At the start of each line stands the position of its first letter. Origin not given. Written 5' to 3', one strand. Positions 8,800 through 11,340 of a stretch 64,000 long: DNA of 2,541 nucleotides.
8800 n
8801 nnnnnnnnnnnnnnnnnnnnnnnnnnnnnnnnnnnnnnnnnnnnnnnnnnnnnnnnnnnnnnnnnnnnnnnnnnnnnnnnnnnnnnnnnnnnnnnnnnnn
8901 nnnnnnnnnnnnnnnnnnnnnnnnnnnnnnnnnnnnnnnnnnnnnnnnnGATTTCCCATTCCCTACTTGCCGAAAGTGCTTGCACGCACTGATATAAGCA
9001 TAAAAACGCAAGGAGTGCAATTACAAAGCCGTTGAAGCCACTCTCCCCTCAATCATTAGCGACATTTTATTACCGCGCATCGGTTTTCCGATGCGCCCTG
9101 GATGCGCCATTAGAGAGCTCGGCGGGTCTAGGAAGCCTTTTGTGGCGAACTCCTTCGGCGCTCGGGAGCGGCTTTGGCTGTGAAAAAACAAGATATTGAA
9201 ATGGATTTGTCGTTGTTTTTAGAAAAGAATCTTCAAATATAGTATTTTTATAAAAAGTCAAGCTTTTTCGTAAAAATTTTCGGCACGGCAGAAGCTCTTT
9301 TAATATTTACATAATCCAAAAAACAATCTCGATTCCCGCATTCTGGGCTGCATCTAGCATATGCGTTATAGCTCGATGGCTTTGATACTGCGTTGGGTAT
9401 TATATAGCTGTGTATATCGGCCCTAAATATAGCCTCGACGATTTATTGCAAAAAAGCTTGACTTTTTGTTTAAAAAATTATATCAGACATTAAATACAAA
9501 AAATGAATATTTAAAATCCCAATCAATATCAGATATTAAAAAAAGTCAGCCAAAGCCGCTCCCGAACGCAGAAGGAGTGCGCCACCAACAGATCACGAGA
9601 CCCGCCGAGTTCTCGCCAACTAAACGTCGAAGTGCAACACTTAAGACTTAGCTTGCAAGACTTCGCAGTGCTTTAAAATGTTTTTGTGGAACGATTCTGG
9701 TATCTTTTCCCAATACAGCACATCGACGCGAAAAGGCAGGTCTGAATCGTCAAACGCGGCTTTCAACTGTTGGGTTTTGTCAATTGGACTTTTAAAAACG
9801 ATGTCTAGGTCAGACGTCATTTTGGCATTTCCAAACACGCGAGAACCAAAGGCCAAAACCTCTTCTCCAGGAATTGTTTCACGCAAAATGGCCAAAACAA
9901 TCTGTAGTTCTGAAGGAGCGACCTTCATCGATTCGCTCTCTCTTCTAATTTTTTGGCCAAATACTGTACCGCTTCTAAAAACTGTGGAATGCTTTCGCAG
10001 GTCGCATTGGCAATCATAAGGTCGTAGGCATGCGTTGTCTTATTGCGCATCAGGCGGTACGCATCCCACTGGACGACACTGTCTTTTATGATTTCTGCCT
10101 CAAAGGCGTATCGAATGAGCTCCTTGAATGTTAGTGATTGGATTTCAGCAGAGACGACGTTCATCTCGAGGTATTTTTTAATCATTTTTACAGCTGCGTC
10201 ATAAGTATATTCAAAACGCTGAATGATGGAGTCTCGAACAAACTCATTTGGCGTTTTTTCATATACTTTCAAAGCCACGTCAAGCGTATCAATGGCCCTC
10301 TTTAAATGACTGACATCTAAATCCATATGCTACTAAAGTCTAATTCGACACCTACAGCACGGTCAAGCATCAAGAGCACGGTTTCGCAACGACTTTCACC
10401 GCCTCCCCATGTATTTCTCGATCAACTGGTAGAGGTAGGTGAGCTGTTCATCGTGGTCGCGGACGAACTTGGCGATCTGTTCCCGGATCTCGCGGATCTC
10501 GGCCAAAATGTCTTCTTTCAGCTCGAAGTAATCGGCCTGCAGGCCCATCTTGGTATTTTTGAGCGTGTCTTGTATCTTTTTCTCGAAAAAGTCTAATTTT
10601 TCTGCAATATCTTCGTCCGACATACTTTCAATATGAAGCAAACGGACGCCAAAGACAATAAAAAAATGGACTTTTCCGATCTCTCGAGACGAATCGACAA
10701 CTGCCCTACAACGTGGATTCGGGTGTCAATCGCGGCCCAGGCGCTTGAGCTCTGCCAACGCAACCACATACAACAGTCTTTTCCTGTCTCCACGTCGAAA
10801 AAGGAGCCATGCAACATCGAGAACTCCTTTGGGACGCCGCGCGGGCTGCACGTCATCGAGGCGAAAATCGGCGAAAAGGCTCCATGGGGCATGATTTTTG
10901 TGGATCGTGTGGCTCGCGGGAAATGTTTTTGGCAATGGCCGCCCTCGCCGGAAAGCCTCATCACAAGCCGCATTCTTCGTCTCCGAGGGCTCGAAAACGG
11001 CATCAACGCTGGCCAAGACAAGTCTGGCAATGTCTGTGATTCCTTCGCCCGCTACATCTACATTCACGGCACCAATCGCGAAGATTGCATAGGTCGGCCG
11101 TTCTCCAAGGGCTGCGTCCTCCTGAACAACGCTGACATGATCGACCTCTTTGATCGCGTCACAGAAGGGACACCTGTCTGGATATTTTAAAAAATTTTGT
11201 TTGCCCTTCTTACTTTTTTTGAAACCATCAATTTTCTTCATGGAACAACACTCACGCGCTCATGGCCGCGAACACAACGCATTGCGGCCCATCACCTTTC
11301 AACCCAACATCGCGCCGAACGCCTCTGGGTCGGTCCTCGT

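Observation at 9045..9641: L element locus 1: same unit pair, pointing into a downstream gene, with its right end replaced by the HEPN/MNT block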

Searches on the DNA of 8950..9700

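Call 36: search_rna_families(source=window, start=8950, end=9700, threshold=evalue, max_evalue=10)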
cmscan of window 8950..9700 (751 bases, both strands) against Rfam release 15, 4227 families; matches with E-value up to 10: 2.
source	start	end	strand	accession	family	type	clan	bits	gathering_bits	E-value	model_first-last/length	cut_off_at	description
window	9191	9342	-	RF02729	JA01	Gene; sRNA;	-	16.5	111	6.5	1-153/153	no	Aggregatibacter sRNA JA01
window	9495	9567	-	RF02189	ST7-OT4_3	Gene; lncRNA;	-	12.2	50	2.4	203-302/302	no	ST7 overlapping transcript 4 conserved region 3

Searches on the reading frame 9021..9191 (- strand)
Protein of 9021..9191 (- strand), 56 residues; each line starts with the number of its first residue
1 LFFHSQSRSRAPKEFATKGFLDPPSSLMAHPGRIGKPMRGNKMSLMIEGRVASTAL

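Call 65: search_protein_families(library=pfam, proteins=[window:9021-9191:-], max_evalue=0.1)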
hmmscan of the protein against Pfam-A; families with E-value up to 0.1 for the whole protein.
window:9021-9191:- (56 aa): 0 families

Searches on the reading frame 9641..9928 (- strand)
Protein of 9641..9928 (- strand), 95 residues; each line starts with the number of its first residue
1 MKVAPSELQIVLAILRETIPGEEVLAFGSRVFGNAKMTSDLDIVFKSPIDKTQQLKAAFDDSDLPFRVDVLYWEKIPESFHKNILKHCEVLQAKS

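Call 18: search_protein_families(library=pfam, proteins=[window:9641-9928:-], max_evalue=0.01)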
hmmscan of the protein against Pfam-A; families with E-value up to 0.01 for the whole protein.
window:9641-9928:- (95 aa): 3 families
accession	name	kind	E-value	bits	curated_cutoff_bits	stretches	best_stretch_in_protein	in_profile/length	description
PF01909.29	NTP_transf_2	-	3.3e-08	34.2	21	1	11-88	4-90/93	Nucleotidyltransferase domain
PF18765.7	Polbeta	-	2.3e-07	31.3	26.9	1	23-92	15-88/93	Polymerase beta, Nucleotidyltransferase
PF22600.2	MTPAP-like_central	-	7e-05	23.4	27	1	11-54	29-72/139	Poly(A) RNA polymerase, mitochondrial-like, central palm domain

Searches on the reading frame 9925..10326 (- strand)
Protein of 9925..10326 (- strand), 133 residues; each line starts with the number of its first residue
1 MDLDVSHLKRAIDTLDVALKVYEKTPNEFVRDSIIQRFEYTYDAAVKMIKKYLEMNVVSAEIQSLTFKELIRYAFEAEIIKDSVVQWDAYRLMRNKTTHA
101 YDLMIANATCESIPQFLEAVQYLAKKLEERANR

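Call 18: search_protein_families(library=pfam, proteins=[window:9925-10326:-], max_evalue=0.01)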
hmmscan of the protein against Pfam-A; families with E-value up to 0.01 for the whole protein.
window:9925-10326:- (133 aa): 1 family
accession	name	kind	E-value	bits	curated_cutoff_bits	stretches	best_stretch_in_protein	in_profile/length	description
PF08780.16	NTase_sub_bind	-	8.3e-29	100.6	31.8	1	4-129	2-126/126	Nucleotidyltransferase substrate binding protein like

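Call 30: find_encoding_contigs(protein=window:9925-10326:-, flank=6000, max_places=6)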
Protein window:9925-10326:- (133 aa): 6 contigs read that carry it; 2 places shown.
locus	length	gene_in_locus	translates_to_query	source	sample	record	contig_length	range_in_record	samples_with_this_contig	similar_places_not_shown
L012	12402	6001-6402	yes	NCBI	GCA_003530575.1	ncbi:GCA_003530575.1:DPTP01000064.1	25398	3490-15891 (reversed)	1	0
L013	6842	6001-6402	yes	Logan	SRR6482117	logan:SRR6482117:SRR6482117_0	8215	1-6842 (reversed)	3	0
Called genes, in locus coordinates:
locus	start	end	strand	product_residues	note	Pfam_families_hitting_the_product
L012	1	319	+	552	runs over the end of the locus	PF14849:YidC_periplas, PF02096:60KD_IMP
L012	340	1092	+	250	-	PF20772:TACO1_YebC_N, PF01709:Transcrip_reg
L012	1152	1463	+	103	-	PF01649:Ribosomal_S20p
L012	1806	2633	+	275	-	PF00005:ABC_tran, PF02463:SMC_N (weak), PF13401:AAA_22 (weak), PF13304:AAA_21, PF08352:oligo_HPY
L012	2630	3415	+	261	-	PF00005:ABC_tran, PF13304:AAA_21 (faint)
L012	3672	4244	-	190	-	PF03602:Cons_hypoth95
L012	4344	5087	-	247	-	PF01138:RNase_PH, PF03725:RNase_PH_C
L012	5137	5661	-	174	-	PF03734:YkuD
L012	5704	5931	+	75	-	-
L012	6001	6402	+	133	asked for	PF08780:NTase_sub_bind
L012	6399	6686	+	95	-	PF01909:NTP_transf_2, PF18765:Polbeta (weak)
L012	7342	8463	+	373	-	PF00132:Hexapep (weak), PF25087:GMPPB_C (weak)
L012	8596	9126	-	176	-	PF03968:LptD_N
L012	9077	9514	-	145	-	-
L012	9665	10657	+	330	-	PF00579:tRNA-synt_1b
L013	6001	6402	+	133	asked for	PF08780:NTase_sub_bind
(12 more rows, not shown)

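Call 44: find_homologous_proteins(query=window:9925-10326:-, max_evalue=1e-10)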
Query window:9925-10326:- (133 aa): 1 proteins with E <= 1e-10 among 3 candidates.
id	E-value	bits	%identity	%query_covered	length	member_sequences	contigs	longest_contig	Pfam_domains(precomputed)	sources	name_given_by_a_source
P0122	1.1e-78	279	100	100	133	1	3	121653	PF08780.17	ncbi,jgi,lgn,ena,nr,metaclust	ncbi:MAG: hypothetical protein A2Y14_04475 [Verrucomicrobia bacterium GWF2_51_19]|nr:MAG: hypothetic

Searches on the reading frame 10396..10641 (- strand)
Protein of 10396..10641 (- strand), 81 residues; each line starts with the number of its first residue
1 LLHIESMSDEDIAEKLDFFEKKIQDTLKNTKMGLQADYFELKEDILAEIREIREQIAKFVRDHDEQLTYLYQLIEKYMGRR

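Call 18: search_protein_families(library=pfam, proteins=[window:10396-10641:-], max_evalue=0.01)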
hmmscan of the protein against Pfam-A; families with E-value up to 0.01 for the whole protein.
window:10396-10641:- (81 aa): 2 families
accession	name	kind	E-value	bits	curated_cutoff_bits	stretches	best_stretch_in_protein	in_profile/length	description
PF19103.5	DUF5790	-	0.0022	19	26.8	1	20-71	65-115/126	Family of unknown function (DUF5790)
PF15796.10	KELK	-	0.0036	18.2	27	1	10-67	24-79/80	KELK-motif containing domain of MRCK Ser/Thr protein kinase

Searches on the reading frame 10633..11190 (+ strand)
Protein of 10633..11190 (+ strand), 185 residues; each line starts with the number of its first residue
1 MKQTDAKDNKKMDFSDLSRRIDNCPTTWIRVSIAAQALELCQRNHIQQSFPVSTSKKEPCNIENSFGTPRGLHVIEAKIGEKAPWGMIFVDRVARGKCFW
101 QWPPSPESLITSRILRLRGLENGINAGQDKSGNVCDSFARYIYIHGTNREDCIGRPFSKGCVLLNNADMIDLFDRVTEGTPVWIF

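Call 18: search_protein_families(library=pfam, proteins=[window:10633-11190:+], max_evalue=0.01)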
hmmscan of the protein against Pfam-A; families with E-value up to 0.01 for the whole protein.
window:10633-11190:+ (185 aa): 1 family
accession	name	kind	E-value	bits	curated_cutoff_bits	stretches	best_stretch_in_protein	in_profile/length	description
PF03734.19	YkuD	-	2.8e-17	64.1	23.4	1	27-184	2-146/146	L,D-transpeptidase catalytic domain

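Call 42: find_homologous_proteins(query=window:10633-11190:+, max_evalue=1e-15)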
Query window:10633-11190:+ (185 aa): 1745 proteins with E <= 1e-15 among 1942 candidates; the best 120 are listed.
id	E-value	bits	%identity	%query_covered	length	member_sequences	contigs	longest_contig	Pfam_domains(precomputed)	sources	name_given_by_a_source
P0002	9.2e-118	408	100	94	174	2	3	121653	PF03734.20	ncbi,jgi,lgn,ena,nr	ncbi:MAG TPA: L,D-transpeptidase [Opitutae bacterium]|nr:L,D-transpeptidase [Opitutae bacterium]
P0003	2.4e-44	169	55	83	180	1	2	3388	PF03734.20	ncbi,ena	-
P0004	3.4e-44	168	55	83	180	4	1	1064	PF03734.20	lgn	-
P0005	1.7e-43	166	54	83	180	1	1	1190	PF03734.20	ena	-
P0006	2.3e-43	166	55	83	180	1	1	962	PF03734.20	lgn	-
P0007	2.5e-43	166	54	83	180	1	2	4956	PF03734.20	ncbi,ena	-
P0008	4.8e-43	165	54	84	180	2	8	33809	PF03734.20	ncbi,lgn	-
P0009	7.0e-43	164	53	84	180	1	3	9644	PF03734.20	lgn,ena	-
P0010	8.4e-43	164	53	86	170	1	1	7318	PF03734.20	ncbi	-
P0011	9.2e-43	164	53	83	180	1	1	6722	PF03734.20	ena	-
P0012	9.5e-43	164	52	84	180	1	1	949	PF03734.20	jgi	jgi:hypothetical protein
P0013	1.1e-42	164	54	83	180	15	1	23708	PF03734.20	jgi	jgi:hypothetical protein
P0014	1.6e-42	163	53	84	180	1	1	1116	PF03734.20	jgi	jgi:hypothetical protein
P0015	1.9e-42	163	53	83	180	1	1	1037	PF03734.20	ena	-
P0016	4.9e-42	161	52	85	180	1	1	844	PF03734.20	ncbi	-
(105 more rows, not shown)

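Call 43: find_encoding_contigs(protein=P0008, flank=8000, max_places=3)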
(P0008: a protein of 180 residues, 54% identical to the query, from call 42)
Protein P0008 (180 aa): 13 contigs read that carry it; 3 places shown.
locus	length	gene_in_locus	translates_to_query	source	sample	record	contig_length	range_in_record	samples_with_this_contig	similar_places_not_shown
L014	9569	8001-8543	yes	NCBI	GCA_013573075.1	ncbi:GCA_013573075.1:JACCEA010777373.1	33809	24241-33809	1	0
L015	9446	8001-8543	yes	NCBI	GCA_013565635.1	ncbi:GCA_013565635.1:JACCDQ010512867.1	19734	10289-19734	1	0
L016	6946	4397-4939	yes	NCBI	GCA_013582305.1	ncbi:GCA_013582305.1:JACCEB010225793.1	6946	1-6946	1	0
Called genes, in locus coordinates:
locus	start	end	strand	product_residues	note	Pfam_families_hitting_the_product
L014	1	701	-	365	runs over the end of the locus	PF00155:Aminotran_1_2 (weak), PF01041:DegT_DnrJ_EryC1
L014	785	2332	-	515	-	PF00590:TP_methylase, PF02602:HEM4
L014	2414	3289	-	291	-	PF01379:Porphobil_deam, PF03900:Porphobil_deamC (faint)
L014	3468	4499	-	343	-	PF02826:2-Hacid_dh_C (weak), PF03446:NAD_binding_2 (weak), PF03807:F420_oxidored, PF07991:KARI_N, PF01450:KARI_C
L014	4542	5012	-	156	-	PF01842:ACT, PF22629:ACT_AHAS_ss, PF13710:ACT_5, PF10369:ALS_ss_C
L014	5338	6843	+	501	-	PF00474:SSF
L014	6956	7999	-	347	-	PF01118:Semialdhyde_dh, PF02774:Semialdhyde_dhC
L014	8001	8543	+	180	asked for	PF03734:YkuD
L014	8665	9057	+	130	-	PF04379:DUF525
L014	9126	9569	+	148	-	?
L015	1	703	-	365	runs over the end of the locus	PF00155:Aminotran_1_2 (weak), PF01041:DegT_DnrJ_EryC1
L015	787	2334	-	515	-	PF00590:TP_methylase, PF02602:HEM4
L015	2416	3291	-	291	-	PF01379:Porphobil_deam, PF03900:Porphobil_deamC (faint)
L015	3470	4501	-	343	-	PF02826:2-Hacid_dh_C (weak), PF03446:NAD_binding_2 (weak), PF03807:F420_oxidored, PF07991:KARI_N, PF01450:KARI_C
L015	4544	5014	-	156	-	PF01842:ACT, PF22629:ACT_AHAS_ss, PF13710:ACT_5, PF10369:ALS_ss_C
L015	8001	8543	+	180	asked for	PF03734:YkuD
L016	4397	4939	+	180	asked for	PF03734:YkuD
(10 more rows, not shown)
